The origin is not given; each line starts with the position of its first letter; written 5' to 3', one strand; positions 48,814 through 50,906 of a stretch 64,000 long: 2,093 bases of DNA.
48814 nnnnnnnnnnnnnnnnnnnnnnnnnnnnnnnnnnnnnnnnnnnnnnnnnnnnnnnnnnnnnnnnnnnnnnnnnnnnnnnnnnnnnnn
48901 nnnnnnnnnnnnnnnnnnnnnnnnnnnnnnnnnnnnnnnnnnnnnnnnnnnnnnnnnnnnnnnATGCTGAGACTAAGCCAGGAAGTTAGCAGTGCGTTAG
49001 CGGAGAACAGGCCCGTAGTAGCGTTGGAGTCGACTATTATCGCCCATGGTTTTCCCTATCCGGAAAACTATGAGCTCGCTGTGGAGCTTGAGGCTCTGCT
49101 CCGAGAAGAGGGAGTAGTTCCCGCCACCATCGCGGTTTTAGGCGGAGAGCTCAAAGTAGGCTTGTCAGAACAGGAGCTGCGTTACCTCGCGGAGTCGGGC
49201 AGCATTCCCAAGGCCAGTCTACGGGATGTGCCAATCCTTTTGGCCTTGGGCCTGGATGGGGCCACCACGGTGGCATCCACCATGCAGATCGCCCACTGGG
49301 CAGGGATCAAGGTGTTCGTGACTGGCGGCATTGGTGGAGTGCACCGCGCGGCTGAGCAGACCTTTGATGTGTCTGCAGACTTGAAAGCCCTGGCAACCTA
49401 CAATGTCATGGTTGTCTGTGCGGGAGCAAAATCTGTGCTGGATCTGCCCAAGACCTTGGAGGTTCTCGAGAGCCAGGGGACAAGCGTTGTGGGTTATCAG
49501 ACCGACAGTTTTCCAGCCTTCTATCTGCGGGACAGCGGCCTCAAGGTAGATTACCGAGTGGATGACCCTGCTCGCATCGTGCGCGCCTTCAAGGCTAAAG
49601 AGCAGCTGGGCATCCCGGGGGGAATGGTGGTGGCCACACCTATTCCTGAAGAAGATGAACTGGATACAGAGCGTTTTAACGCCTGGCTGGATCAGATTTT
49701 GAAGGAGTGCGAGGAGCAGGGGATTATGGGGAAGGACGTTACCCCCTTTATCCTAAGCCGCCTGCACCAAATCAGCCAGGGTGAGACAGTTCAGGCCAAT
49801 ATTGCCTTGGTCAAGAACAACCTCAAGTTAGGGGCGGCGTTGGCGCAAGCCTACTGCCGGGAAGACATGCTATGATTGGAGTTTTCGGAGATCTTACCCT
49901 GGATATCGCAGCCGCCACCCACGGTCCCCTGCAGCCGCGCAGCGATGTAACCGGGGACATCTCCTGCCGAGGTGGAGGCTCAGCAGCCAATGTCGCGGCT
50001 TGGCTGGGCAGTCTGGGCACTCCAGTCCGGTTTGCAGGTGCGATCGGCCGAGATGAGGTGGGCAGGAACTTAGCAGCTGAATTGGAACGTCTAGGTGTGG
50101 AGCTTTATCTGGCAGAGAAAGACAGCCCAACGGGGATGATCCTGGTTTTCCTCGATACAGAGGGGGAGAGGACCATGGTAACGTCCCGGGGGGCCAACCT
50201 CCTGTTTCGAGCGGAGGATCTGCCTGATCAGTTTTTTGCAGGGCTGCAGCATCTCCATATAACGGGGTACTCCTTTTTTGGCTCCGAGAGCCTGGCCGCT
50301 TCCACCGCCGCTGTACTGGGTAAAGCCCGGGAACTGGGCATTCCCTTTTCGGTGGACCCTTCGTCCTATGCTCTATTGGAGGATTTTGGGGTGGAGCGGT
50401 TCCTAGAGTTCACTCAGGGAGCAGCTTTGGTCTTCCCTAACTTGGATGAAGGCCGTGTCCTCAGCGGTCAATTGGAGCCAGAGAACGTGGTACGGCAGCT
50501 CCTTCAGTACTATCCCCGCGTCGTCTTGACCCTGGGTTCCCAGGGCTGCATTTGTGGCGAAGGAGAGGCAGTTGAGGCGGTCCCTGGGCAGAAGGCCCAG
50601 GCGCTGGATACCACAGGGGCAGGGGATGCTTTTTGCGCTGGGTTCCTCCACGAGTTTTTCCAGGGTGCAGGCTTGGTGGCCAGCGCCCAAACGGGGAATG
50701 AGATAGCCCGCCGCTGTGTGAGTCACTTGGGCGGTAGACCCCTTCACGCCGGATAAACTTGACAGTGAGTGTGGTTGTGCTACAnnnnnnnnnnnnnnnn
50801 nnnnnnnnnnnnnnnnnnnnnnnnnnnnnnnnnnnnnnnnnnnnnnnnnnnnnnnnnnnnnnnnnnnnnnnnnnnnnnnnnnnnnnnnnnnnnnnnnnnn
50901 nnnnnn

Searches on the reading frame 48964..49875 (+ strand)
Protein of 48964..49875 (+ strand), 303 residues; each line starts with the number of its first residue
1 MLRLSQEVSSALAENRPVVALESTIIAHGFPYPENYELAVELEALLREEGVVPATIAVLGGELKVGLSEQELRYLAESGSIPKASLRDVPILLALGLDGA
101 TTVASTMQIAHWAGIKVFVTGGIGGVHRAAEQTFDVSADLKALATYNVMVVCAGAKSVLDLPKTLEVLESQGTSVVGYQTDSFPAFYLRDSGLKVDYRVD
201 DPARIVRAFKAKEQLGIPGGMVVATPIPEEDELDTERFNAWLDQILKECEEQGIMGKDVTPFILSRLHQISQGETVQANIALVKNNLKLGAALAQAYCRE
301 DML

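Call 3: search_protein_families(library=pfam, proteins=[window:48964-49875:+], max_evalue=0.01)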
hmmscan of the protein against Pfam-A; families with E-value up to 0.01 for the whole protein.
window:48964-49875:+ (303 aa): 1 family
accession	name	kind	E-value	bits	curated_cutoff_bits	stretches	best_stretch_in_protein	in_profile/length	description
PF04227.17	Indigoidine_A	-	2.7e-124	414.7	25.2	1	7-295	1-290/291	Indigoidine synthase A like protein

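Call 4: search_protein_families(library=ncbifam, proteins=[window:48964-49875:+], max_evalue=0.01)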
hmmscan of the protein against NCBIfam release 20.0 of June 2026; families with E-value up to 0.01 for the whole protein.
window:48964-49875:+ (303 aa): 0 families

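Call 65: search_protein_families(library=padloc, proteins=[window:48964-49875:+], max_evalue=0.01)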
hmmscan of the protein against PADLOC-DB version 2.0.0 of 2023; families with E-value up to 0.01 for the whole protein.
window:48964-49875:+ (303 aa): 0 families

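Call 83: search_dna_similar(query=window:48964-49875:+, collection=plasmids, mode=protein, max_evalue=1e-30, max_rows=25)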
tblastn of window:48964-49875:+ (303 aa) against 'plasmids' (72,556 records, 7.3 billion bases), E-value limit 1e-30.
Records with a match: 69; places in all: 70; records where one place covers at least 80% of the query: 69.
Best place of each record, by identity: <60% 69.
By first word of the organism name: Escherichia 11; Streptomyces 9; Paraburkholderia 8; Rhizobium 8; Bartonella 5; Sinorhizobium 4; Neorhizobium 3; Corynebacterium 3; Listeria 2; Agrobacterium 2; and 14 more.
By predicted mobility (MOB-suite, as given by PLSDB): non-mobilizable 55; conjugative 9; mobilizable 5.
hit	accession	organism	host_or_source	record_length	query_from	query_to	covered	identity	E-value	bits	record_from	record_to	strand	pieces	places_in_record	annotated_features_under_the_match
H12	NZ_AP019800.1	Vibrio rotiferianus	-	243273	2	298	98%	54.4%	1e-95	315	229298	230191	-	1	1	pseudouridine-5'-phosphate glycosidase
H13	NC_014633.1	Ilyobacter polytropus DSM 2926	marine mud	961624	2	295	97%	54.9%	1e-96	319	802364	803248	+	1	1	pseudouridine-5'-phosphate glycosidase | PfkB family carbohydrate kinase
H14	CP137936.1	Escherichia coli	Homo sapiens,other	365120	1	299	99%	53.0%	2e-93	309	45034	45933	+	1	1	psuG: pseudouridine-5'-phosphate glycosidase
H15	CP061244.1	Escherichia coli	Homo sapiens,cell culture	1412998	1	299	99%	53.0%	3e-93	309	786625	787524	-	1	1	psuG: pseudouridine-5'-phosphate glycosidase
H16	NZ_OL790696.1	Escherichia coli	-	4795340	1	299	99%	53.0%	3e-93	309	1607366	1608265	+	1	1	none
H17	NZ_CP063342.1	Escherichia coli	Homo sapiens,rectal swab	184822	1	299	99%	53.0%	4e-93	308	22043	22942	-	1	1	psuG: pseudouridine-5'-phosphate glycosidase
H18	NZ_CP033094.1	Escherichia coli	pig feces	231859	1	299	99%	53.0%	4e-93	308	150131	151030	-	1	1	psuG: pseudouridine-5'-phosphate glycosidase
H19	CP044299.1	Escherichia coli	Pork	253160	1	299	99%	53.0%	4e-93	308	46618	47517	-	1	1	pseudouridine-5'-phosphate glycosidase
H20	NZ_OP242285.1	Escherichia coli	Homo sapiens,stool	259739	1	299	99%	53.0%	4e-93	308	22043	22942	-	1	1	psuG: pseudouridine-5'-phosphate glycosidase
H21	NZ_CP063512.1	Escherichia coli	Homo sapiens,rectal swab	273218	1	299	99%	53.0%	4e-93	308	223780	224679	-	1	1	psuG: pseudouridine-5'-phosphate glycosidase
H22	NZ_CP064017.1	Escherichia coli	Pig,rectal swab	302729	1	299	99%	53.0%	4e-93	308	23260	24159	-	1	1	psuG: pseudouridine-5'-phosphate glycosidase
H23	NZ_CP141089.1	Escherichia coli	Homo sapiens,Infected Human Urine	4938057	1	299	99%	53.0%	5e-93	308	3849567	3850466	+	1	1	none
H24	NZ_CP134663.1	Escherichia coli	Larus michahellis,bacteria,cloaca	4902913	1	299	99%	52.7%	3e-92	306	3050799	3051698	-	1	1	none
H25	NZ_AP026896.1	Aeromonas caviae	Microbe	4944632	2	294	97%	53.7%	5e-87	291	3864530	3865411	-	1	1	none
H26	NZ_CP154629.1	Acetoanaerobium noterae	cell culture,Sludge of a digestion ...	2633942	2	301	99%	52.3%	7e-92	305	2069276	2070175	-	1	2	none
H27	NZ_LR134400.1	Listeria monocytogenes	Homo sapiens,Vein blood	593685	2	297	98%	52.7%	3e-88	294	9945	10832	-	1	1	pseudouridine-5'-phosphate glycosidase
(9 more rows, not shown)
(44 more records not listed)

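Call 84: get_annotated_region(hit=H13, flank=4000)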
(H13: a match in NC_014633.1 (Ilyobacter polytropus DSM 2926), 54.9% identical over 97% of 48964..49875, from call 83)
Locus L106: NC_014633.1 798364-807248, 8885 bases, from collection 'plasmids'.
description: Ilyobacter polytropus DSM 2926 plasmid pILYOP01, complete sequence
organism: Ilyobacter polytropus DSM 2926 (NCBI taxid 572544)
taxonomy: Bacteria; Fusobacteriota; Fusobacteriia; Fusobacteriales; Fusobacteriaceae; Ilyobacter; Ilyobacter polytropus; Ilyobacter polytropus DSM 2926
host: -; source: marine mud; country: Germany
typing (MOB-suite, as given by PLSDB): non-mobilizable; replicon rep_cluster_99
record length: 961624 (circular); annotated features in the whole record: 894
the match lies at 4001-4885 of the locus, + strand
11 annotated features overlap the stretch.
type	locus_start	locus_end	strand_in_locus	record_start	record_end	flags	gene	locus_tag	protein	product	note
CDS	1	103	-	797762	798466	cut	-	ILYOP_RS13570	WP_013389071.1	ABC transporter ATP-binding protein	-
CDS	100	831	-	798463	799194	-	-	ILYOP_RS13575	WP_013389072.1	ABC transporter permease subunit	GO:0055085 - transmembrane transport [Evidence IEA]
CDS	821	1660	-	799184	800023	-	-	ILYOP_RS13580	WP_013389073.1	ABC transporter substrate-binding protein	-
CDS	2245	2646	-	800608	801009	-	-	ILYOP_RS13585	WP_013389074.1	PhnA protein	-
CDS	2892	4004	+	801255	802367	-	-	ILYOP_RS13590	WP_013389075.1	PfkB family carbohydrate kinase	-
CDS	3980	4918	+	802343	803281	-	-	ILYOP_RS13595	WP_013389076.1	pseudouridine-5'-phosphate glycosidase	-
CDS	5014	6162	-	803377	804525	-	-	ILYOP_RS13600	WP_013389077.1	aminotransferase class I/II-fold pyridoxal phosphate-dependent enzyme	GO:0009058 - biosynthetic process [Evidence IEA]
CDS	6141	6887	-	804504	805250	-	dapD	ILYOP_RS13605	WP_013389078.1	2,3,4,5-tetrahydropyridine-2,6-dicarboxylate N-acetyltransferase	GO:0009089 - lysine biosynthetic process via diaminopimelate [Evidence IEA]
CDS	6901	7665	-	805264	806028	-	dapB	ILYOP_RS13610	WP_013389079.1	4-hydroxy-tetrahydrodipicolinate reductase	GO:0009089 - lysine biosynthetic process via diaminopimelate [Evidence IEA]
CDS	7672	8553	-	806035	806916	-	dapA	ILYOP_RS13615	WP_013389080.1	4-hydroxy-tetrahydrodipicolinate synthase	GO:0009089 - lysine biosynthetic process via diaminopimelate [Evidence IEA]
CDS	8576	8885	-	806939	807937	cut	-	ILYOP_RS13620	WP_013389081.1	aspartate-semialdehyde dehydrogenase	GO:0008652 - amino acid biosynthetic process [Evidence IEA]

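Call 85: get_annotated_region(hit=H27, flank=4000)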
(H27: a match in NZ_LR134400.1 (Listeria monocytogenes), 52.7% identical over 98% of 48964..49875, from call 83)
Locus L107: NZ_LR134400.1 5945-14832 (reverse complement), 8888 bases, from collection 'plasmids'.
description: Listeria monocytogenes strain NCTC7974 plasmid 3, complete sequence
organism: Listeria monocytogenes (NCBI taxid 1639)
taxonomy: Bacteria; Bacillota; Bacilli; Bacillales; Listeriaceae; Listeria; Listeria monocytogenes
host: -; source: Homo sapiens,Vein blood; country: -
typing (MOB-suite, as given by PLSDB): non-mobilizable
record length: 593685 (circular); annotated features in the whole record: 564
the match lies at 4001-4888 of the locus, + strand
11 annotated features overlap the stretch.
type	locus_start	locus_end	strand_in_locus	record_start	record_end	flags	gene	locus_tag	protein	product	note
CDS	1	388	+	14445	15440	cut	-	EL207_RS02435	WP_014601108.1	LLM class flavin-dependent oxidoreductase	-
CDS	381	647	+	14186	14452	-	-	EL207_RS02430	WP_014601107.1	glutaredoxin family protein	-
CDS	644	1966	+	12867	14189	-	-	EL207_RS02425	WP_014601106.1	LLM class flavin-dependent oxidoreductase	-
CDS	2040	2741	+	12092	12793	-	-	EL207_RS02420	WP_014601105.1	pseudouridine synthase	-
CDS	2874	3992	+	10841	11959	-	-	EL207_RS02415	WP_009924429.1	carbohydrate kinase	-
CDS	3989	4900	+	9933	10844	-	-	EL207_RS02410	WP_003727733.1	pseudouridine-5'-phosphate glycosidase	-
CDS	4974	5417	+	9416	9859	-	-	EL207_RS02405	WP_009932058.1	DUF523 domain-containing protein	-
CDS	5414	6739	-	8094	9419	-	pepC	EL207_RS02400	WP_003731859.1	aminopeptidase C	-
CDS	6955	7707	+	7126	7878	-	-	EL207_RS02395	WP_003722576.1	DeoR/GlpR family DNA-binding transcription regulator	-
CDS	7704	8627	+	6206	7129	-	pfkB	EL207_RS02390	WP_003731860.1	1-phosphofructokinase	-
CDS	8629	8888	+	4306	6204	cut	-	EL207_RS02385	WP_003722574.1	fructose-specific PTS transporter subunit EIIC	GO:0009401 - phosphoenolpyruvate-dependent sugar phosphotransferase system [Evidence IEA]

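Call 86: get_annotated_region(hit=H12, flank=4000)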
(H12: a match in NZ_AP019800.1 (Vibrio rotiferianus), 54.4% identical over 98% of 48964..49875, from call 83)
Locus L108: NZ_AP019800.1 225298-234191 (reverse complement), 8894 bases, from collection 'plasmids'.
description: Vibrio rotiferianus strain AM7 plasmid pAM7, complete sequence
organism: Vibrio rotiferianus (NCBI taxid 190895)
taxonomy: Bacteria; Pseudomonadota; Gammaproteobacteria; Vibrionales; Vibrionaceae; Vibrio; Vibrio rotiferianus
host: -; source: -; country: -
typing (MOB-suite, as given by PLSDB): non-mobilizable
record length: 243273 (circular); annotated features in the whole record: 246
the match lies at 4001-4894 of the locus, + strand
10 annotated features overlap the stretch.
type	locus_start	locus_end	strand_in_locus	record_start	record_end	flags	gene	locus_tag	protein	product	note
CDS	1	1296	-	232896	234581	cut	-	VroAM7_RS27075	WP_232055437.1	CHASE domain-containing protein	-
CDS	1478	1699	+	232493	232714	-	-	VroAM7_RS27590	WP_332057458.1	hypothetical protein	-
CDS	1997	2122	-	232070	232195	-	-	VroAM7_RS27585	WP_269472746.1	hypothetical protein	-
CDS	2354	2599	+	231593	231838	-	-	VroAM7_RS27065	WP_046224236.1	hypothetical protein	-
CDS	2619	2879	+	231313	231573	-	-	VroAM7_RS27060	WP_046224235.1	hypothetical protein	-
CDS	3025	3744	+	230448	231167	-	-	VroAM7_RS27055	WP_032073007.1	hypothetical protein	-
CDS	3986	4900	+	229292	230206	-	-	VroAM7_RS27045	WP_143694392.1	pseudouridine-5'-phosphate glycosidase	-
CDS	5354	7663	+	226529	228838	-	-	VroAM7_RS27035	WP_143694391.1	EAL domain-containing protein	-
CDS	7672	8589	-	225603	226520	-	-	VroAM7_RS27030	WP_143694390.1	DMT family transporter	GO:0055085 - transmembrane transport [Evidence IEA]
CDS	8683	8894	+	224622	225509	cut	-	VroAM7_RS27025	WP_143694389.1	LysR substrate-binding domain-containing protein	-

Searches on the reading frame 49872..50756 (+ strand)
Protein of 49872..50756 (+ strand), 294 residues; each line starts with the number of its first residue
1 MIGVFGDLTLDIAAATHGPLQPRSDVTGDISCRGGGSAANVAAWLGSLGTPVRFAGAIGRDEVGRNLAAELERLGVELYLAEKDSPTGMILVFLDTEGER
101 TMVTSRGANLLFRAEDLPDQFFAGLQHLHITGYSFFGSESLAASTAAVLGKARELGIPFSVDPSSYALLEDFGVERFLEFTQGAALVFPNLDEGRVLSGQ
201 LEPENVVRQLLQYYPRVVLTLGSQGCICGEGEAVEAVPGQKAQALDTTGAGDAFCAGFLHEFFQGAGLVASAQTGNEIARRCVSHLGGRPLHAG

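Call 3: search_protein_families(library=pfam, proteins=[window:49872-50756:+], max_evalue=0.01)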
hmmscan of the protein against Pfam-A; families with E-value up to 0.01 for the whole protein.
window:49872-50756:+ (294 aa): 2 families
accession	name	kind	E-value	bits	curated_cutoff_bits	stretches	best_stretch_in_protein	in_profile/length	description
PF00294.29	PfkB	-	6e-47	160.9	25.8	1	4-289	6-296/302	pfkB family carbohydrate kinase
PF08543.17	Phos_pyr_kin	-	0.003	17.4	27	1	164-283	99-232/246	Phosphomethylpyrimidine kinase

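Call 4: search_protein_families(library=ncbifam, proteins=[window:49872-50756:+], max_evalue=0.01)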
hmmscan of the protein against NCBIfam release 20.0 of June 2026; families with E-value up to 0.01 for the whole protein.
window:49872-50756:+ (294 aa): 25 families
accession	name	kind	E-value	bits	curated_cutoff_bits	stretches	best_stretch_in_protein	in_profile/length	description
NF053626.1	RibKinHalex1628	equivalog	6.5e-29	101.3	330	1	33-266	36-254/293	ATP-dependent ribose-1-phosphate kinase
TIGR02152.1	D_ribokin_bact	equivalog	8.2e-28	97.6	299.65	1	3-288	2-286/298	ribokinase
NF006957.1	PRK09434.1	equivalog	3.1e-24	86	450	1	31-266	24-264/302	fructokinase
TIGR04382.1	myo_inos_iolC_N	equivalog_domain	1.1e-23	84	300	1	35-285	34-292/309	5-dehydro-2-deoxygluconokinase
NF041134.1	R1P_kin_Thcocales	equivalog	3.1e-23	82.6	500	1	35-289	37-269/291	ADP-dependent ribose-1-phosphate kinase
NF008353.0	PRK11142.1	equivalog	1.8e-17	63.8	341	1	33-287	37-288/307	ribokinase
TIGR02198.1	rfaE_dom_I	equivalog_domain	6.2e-17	61.7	345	1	36-289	48-303/315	D-glycero-beta-D-manno-heptose-7-phosphate kinase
NF041332.1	KDG_KDGal_kin_Halo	equivalog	6.4e-17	62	440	1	19-274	17-283/320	bifunctional 2-dehydro-3-deoxygluconokinase/2-dehydro-3-deoxygalactonokinase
NF007321.0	PRK09813.1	equivalog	1.2e-15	57.7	247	2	217-285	189-257/261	fructoselysine 6-kinase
NF049991.1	TagKinase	equivalog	1.2e-15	57.2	420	1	36-287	42-300/321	tagatose kinase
NF047869.1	myo_kin_aldol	exception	5.8e-15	54.6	600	2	7-154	14-161/586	bifunctional 5-dehydro-2-deoxygluconokinase/5-dehydro-2-deoxyphosphogluconate aldolase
NF008454.0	PRK11316.1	equivalog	1e-13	50.7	521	1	33-288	49-300/475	bifunctional D-glycero-beta-D-manno-heptose-7-phosphate kinase/D-glycero-beta-D-manno-heptose 1-phosphate adenylyltransferase HldE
TIGR03168.1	1-PFK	subfamily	2e-13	49.9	216.4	1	32-279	32-278/305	hexose kinase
NF052444.1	DhDoxglucKinKdgK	equivalog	2.2e-13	50.3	400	1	35-287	25-294/303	2-dehydro-3-deoxygluconokinase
NF041320.1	pfkB_Halo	equivalog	2.5e-12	46.8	400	1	212-288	206-282/302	1-phosphofructokinase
NF007355.0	PRK09850.1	equivalog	3.7e-07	29.5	540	1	4-272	9-276/313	pseudouridine kinase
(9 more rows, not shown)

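Call 25: search_solved_structures(query=window:49872-50756:+, max_evalue=1e-10)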
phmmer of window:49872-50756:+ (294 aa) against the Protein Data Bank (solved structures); distinct sequences matched with E-value up to 1e-10: 24.
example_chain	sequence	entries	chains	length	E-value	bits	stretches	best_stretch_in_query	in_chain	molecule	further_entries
3hj6_A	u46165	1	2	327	9.5e-22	80.8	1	33-285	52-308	Fructokinase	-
4du5_A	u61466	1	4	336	1.9e-19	73.2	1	5-288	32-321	PfkB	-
3ubo_A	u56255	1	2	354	2.5e-19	72.9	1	33-291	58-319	adenosine kinase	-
6znx_A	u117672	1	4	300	3.2e-18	69.3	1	1-290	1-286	Ribokinase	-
8cqx_A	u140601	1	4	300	1.1e-17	67.5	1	1-290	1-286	Ribokinase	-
5zwy_A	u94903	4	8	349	1.8e-16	63.5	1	34-287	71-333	Ribokinase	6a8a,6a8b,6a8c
5ey7_A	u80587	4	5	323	2.2e-16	63.2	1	31-261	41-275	Fructokinase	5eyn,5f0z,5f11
4e3a_A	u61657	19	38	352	6e-16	61.8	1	33-291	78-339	sugar kinase protein | Probable sugar kinase protein | sugar kinase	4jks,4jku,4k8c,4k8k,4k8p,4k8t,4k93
11bl_A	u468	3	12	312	6.9e-16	61.6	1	2-287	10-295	Ribokinase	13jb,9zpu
3h49_A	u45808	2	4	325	1.2e-15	60.8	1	30-286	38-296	Ribokinase | Uncharacterized sugar kinase ydjH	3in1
5ygg_A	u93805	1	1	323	5.4e-15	58.7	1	31-261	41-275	Fructokinase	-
7cf8_A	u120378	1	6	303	8.2e-15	58.1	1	34-271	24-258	Fructokinase, PfkB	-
7fca_A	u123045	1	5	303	9.9e-15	57.8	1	34-271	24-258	Fructokinase, PfkB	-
7fca_D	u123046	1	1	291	3e-14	56.2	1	34-271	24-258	Fructokinase, PfkB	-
1v19_A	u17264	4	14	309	4.6e-14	55.6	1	34-265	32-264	2-KETO-3-DEOXYGLUCONATE KINASE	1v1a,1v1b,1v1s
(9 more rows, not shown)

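Call 56: find_related_loci(query=A4, collection=metagenome_contigs, flank=7000)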
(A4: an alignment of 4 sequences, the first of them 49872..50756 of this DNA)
Query A4 (294 aa) in metagenome_contigs; peptide patterns used: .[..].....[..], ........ (x = any residue, [..] = any of these).
248 stretches matched a pattern; 12 encode a relative of the query (tblastn E <= 1e-3); 12 distinct loci.
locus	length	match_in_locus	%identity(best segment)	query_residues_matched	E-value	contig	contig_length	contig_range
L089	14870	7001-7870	66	1-290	3e-124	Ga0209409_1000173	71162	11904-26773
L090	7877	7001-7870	66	1-290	2e-124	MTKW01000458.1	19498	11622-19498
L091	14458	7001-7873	62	1-291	3e-118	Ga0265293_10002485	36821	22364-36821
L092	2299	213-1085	60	1-291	9e-124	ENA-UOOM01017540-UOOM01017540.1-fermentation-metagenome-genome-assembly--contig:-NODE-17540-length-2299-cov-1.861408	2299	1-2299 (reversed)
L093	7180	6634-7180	72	1-183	5e-67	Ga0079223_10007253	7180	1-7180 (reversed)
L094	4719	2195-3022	29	2-279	7e-32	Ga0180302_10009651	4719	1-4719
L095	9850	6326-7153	29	2-279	7e-32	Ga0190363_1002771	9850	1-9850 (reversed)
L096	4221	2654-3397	28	35-290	3e-18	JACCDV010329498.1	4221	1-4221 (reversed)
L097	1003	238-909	28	54-276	1e-11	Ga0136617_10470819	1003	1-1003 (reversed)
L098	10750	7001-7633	27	54-265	8e-11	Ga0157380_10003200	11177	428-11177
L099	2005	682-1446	28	35-289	3e-8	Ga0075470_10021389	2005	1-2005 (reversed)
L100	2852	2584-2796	28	217-287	3e-6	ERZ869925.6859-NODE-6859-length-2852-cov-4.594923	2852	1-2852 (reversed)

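Call 65: search_protein_families(library=padloc, proteins=[window:49872-50756:+], max_evalue=0.01)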
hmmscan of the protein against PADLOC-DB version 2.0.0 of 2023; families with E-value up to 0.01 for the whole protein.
window:49872-50756:+ (294 aa): 0 families
